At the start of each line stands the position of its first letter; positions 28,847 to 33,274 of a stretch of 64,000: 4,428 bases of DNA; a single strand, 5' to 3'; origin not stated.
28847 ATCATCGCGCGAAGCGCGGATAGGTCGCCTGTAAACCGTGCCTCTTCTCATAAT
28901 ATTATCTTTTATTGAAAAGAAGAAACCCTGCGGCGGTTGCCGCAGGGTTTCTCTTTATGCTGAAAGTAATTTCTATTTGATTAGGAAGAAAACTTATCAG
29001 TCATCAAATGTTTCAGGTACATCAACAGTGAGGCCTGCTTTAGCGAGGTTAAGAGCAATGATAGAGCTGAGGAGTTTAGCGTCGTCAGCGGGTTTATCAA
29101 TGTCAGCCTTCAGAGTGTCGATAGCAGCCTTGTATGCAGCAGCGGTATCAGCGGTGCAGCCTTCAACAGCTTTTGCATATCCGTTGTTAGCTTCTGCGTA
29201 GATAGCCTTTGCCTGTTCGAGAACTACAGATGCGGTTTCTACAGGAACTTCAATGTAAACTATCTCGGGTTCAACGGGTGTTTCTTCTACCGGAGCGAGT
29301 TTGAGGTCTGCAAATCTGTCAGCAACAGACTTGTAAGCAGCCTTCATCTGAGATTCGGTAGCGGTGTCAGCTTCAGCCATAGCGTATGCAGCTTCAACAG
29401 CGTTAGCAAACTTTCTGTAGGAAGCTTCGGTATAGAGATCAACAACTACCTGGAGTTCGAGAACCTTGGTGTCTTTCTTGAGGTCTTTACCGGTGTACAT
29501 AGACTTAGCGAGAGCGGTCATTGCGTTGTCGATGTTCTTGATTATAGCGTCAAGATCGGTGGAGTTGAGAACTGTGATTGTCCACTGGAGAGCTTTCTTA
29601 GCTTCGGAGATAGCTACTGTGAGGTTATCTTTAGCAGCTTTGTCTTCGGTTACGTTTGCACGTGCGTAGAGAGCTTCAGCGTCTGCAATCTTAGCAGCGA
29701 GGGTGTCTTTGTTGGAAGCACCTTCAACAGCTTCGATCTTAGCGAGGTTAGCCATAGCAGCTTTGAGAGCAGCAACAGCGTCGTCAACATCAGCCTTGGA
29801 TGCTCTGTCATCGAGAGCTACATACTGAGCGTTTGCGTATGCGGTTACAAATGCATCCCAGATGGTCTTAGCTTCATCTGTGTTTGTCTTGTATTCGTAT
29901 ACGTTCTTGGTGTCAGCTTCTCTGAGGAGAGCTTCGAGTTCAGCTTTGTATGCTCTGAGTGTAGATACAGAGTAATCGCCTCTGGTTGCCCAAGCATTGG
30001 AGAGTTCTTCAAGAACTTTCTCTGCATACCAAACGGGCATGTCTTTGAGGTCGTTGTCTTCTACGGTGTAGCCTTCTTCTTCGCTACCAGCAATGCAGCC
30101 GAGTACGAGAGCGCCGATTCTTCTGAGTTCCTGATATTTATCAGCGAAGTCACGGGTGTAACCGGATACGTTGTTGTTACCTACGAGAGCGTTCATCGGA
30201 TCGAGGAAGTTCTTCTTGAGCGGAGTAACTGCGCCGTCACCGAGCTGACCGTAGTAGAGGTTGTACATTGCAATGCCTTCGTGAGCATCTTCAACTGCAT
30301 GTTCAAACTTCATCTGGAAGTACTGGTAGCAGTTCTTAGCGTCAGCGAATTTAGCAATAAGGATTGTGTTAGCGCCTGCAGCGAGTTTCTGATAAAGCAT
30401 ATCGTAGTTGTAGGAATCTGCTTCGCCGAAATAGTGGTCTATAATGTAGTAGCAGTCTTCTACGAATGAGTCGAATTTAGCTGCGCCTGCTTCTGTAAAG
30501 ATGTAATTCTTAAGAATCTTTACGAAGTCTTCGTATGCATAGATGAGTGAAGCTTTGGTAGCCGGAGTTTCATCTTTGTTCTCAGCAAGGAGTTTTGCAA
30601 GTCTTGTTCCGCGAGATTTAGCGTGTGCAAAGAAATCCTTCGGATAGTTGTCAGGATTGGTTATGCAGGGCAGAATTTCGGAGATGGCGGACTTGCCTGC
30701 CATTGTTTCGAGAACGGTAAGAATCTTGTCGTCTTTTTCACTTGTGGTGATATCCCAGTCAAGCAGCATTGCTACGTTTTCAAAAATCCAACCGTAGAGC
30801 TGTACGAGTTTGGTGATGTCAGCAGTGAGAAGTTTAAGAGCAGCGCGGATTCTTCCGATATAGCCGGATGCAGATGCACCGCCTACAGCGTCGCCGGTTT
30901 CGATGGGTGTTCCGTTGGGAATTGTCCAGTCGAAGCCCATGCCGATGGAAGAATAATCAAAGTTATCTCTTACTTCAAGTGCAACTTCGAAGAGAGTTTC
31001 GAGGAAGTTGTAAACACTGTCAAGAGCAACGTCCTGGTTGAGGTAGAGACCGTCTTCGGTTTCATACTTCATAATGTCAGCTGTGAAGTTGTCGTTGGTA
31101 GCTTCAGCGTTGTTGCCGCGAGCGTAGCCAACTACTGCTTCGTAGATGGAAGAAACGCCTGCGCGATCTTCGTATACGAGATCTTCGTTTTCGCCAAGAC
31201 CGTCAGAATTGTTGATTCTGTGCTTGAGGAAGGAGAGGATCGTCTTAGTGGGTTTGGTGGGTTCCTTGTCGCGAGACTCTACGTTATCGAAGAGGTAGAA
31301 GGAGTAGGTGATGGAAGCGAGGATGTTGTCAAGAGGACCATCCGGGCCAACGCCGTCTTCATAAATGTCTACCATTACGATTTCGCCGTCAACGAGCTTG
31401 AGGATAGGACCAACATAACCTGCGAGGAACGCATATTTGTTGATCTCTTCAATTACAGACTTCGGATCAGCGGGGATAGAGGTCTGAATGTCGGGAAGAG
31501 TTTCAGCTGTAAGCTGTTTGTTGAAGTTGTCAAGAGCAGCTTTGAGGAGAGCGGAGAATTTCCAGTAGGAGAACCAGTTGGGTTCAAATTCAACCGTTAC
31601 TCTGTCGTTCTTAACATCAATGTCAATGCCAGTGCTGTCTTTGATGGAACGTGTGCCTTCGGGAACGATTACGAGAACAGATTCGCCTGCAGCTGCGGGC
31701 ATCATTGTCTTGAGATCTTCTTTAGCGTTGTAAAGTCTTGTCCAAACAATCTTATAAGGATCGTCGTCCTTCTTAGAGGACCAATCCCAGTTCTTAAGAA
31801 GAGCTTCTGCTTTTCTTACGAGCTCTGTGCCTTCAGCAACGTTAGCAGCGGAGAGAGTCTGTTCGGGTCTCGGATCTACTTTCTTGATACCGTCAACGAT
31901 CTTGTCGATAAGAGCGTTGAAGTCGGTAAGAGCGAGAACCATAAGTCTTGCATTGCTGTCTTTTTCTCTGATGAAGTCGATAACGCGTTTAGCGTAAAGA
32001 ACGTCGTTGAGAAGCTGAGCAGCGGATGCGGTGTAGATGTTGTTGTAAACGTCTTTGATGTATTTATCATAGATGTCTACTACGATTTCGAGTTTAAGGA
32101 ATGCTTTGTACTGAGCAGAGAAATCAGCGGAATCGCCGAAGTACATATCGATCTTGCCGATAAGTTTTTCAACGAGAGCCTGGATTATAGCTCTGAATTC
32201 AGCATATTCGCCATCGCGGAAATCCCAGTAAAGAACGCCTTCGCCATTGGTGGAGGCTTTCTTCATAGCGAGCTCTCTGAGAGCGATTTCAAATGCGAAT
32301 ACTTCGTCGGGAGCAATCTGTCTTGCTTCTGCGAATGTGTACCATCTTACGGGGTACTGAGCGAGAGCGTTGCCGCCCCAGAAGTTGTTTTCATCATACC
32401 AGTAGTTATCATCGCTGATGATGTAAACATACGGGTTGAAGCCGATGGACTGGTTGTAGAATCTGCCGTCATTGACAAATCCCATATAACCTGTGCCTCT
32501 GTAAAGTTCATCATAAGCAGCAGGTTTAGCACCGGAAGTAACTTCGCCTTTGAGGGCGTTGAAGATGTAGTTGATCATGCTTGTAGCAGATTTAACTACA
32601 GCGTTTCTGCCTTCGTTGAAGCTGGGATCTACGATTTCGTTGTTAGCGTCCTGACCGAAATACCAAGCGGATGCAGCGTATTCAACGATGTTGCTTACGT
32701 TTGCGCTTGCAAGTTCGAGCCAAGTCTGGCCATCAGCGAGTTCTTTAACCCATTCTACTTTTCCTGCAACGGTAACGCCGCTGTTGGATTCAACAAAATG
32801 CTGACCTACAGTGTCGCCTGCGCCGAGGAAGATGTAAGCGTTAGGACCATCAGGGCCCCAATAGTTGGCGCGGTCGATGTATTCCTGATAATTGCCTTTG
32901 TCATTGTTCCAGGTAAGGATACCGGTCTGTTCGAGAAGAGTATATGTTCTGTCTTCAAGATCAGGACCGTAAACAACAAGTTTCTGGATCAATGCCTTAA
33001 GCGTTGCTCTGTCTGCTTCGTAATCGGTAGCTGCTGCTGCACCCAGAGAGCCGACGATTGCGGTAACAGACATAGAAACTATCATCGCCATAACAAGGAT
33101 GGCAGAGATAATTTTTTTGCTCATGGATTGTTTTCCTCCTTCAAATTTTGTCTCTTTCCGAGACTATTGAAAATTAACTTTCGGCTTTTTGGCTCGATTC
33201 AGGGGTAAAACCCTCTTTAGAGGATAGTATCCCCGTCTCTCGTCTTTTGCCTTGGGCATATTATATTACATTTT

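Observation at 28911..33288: Stand-alone, apparently highly expressed 1375-aa secreted helical protein with no recognisable anchor, directly downstream of the operon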

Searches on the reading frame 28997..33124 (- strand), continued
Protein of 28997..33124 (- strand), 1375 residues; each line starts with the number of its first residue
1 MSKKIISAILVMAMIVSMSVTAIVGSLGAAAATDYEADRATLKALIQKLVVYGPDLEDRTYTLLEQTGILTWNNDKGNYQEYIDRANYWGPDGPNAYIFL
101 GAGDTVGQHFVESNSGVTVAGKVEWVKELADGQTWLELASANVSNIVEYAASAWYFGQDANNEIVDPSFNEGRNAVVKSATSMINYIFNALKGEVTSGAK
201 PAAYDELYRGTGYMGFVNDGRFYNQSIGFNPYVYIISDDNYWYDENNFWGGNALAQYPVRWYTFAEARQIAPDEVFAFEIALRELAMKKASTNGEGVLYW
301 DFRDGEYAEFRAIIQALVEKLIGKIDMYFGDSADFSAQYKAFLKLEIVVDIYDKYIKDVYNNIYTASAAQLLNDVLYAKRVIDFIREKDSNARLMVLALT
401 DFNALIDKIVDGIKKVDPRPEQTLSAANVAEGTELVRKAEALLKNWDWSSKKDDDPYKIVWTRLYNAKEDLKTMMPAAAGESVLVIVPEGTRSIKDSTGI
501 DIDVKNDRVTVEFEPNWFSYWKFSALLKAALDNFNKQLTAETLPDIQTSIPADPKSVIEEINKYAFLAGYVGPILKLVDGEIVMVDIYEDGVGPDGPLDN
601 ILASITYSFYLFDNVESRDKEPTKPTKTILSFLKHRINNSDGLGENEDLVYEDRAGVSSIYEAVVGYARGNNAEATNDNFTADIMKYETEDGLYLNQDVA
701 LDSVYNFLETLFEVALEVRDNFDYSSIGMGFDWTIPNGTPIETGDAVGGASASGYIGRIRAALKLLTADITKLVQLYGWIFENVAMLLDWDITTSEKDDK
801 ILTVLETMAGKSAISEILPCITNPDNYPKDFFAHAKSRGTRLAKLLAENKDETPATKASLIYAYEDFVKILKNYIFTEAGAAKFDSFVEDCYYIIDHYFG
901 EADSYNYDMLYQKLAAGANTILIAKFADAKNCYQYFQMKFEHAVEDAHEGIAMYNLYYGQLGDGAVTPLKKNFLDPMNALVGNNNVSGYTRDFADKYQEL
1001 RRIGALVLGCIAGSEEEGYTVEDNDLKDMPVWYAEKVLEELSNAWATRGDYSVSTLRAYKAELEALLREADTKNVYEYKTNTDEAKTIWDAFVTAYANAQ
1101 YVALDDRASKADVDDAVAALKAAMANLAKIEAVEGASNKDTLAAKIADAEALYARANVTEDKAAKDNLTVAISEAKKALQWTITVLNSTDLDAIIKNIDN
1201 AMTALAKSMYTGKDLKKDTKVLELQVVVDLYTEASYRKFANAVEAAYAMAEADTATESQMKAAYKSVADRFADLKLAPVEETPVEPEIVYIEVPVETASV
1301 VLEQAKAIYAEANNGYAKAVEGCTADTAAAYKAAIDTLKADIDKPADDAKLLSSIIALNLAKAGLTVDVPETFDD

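Call 48: find_related_loci(query=A1, collection=genome_contigs, flank=10000)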
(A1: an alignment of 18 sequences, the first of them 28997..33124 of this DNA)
Query A1 (1375 aa) in genome_contigs; peptide patterns used: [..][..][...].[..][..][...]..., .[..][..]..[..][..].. (x = any residue, [..] = any of these).
58 stretches matched a pattern; 12 encode a relative of the query (tblastn E <= 1e-3); 11 distinct loci.
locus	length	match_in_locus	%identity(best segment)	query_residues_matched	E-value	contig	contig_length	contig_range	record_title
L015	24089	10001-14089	85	1-1375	0e+0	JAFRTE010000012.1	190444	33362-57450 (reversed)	MAG: Clostridia bacterium isolate RGIG2778 Goat_Omasum-6__c226325, whole genome shotgun sequence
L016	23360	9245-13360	79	1-1375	0e+0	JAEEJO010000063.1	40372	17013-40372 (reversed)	MAG: Clostridiales bacterium isolate Tb.RUG.171 k141_10154936_flag=0_multi=36.0006_len=40372, whole genome shotgun seque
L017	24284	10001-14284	66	1-1375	0e+0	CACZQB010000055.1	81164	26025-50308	MAG: Ruminococcaceae bacterium isolate RUG12846 genome assembly, contig: RUG12846_asm_55, whole genome shotgun sequence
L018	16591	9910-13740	48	1-1375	0e+0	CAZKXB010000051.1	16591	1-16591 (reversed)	MAG TPA_asm: uncultured Ruminococcus sp. isolate SRP225648_co1_451 genome assembly, contig: NODE_8568_length_16591_cov_1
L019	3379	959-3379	61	1-769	0e+0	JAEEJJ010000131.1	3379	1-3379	MAG: Clostridiales bacterium isolate Tb.RUG.167 k141_7932169_flag=0_multi=67.2548_len=3379, whole genome shotgun sequenc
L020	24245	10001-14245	44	1-1374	0e+0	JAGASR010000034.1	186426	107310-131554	MAG: Clostridia bacterium isolate RGIG8738 Water_deer_Colon-4__c318846, whole genome shotgun sequence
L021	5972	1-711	83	1137-1375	7e-98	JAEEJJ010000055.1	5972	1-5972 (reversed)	MAG: Clostridiales bacterium isolate Tb.RUG.167 k141_3601119_flag=0_multi=38.2154_len=5972, whole genome shotgun sequenc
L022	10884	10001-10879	47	1-317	4e-70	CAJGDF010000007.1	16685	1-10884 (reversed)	MAG: uncultured Clostridia bacterium isolate MAG48 genome assembly, contig: k141_4050750_length_16685_cov_12.3595, whole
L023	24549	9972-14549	28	1-1374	4e-39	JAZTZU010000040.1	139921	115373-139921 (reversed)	MAG: Eubacteriales bacterium isolate T1900045323_YK20190012.MAGScoT_cleanbin_000021 SGB_6394_k141_572610, whole genome s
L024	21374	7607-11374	30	1-1215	4e-54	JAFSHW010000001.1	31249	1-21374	MAG: Clostridia bacterium isolate RGIG3157 Goat_Rectum.Co__c81564, whole genome shotgun sequence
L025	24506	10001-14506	30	1-1374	7e-53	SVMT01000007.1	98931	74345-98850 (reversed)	MAG: Oscillospiraceae bacterium isolate SIG520 NODE_1011_length_98931_cov_2.082588, whole genome shotgun sequence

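Call 54: search_protein_families(library=pfam, proteins=[L025:15234-19346:+, L025:10001-14509:+, L025:8017-9591:+, L025:14736-15206:+, L025:19633-23079:+, L023:7967-9526:+, L023:14785-15741:+, L023:9972-14552:+], max_evalue=0.001)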
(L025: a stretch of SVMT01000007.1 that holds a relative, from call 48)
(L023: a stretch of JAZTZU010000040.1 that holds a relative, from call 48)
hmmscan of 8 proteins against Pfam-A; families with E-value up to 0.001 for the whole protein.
L025:15234-19346:+ (1370 aa): 2 families
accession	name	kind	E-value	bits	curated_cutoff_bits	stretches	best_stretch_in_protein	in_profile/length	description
PF09479.16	Flg_new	-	1.6e-21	76.6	27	4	589-662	1-64/65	Listeria-Bacteroides repeat domain (List_Bact_rpt)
PF18998.6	Flg_new_2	-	7.6e-08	32.7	23.6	0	677-741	11-67/73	Divergent InlB B-repeat domain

L025:10001-14509:+ (1502 aa): 0 families

L025:8017-9591:+ (524 aa): 1 family
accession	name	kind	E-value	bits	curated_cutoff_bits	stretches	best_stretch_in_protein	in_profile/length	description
PF13320.12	GH123_cat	-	1.1e-49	170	23.1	1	209-477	58-323/324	Glycoside hydrolase 123, catalytic domain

L025:14736-15206:+ (156 aa): 0 families

L025:19633-23079:+ (1148 aa): 2 families
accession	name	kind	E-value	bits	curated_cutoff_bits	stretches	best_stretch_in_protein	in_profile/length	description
PF00912.28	Transgly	-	8.8e-49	165.8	27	1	249-426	6-172/178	Transglycosylase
PF00905.27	Transpeptidase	-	2.9e-24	86.2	22.1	1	542-805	5-270/299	Penicillin binding protein transpeptidase domain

L023:7967-9526:+ (519 aa): 1 family
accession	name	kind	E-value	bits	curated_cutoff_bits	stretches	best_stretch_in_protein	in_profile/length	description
PF13320.12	GH123_cat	-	6.4e-49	167.5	23.1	1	206-472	60-323/324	Glycoside hydrolase 123, catalytic domain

L023:14785-15741:+ (318 aa): 3 families
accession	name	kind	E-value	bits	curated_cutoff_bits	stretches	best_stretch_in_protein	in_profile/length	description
PF00535.33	Glycos_transf_2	-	8.5e-28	97.8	23.3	1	10-166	1-161/168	Glycosyl transferase family 2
PF13641.12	Glyco_tranf_2_3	-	1.8e-05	25.3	27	1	9-144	3-140/230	Glycosyltransferase like family 2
PF10111.15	Glyco_tranf_2_2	-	0.00061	19.8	27.3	0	10-112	1-103/276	Glycosyltransferase like family 2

L023:9972-14552:+ (1526 aa): 0 families

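Call 74: search_protein_families(library=phrogs, proteins=[window:28997-33124:-], max_evalue=0.1)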
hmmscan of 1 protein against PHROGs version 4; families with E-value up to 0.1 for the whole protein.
window:28997-33124:- (1375 aa): 1 family
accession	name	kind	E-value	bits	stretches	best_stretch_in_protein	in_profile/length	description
phrog_16736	-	unknown function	0.081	14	0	1093-1136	5-48/101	-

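Call 81: list_cluster_members(proteins=[P0002, P0014, P0019, P0016])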
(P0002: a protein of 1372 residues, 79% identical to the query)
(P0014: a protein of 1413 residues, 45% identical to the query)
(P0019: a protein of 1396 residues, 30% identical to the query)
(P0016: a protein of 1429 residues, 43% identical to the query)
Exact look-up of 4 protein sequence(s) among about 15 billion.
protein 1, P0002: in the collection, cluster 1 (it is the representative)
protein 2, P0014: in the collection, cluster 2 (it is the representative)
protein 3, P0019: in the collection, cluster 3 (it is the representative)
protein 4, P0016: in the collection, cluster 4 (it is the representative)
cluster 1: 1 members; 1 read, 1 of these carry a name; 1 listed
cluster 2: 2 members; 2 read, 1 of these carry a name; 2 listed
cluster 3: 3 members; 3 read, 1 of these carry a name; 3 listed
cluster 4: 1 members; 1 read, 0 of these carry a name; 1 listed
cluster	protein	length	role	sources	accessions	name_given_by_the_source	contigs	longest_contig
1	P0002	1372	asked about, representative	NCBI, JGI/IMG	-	hypothetical protein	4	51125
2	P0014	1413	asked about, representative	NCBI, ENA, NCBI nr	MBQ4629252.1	MAG: hypothetical protein IJB44_09230 [Clostridia bacterium] | hypothetical protein [Clostridia bacterium]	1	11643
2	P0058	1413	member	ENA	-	-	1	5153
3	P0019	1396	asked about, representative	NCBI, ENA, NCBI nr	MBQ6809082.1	MAG: hypothetical protein IJP09_00055 [Clostridia bacterium] | hypothetical protein [Clostridia bacterium]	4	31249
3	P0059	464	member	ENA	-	-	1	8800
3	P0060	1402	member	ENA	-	-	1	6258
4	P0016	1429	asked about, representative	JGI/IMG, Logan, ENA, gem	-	-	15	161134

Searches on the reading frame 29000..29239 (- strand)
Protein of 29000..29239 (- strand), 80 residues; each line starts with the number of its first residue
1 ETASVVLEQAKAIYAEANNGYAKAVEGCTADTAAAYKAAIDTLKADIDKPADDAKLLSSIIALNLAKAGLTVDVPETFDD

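Call 76: search_protein_families(library=pfam, proteins=[window:29000-29239:-], max_evalue=10)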
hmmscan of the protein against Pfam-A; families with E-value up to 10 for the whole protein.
seq(80 aa): 1 family
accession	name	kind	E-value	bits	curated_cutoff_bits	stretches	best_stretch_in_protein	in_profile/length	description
PF07067.16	DUF1340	-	0.046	13.5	25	1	8-47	124-163/236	Protein of unknown function (DUF1340)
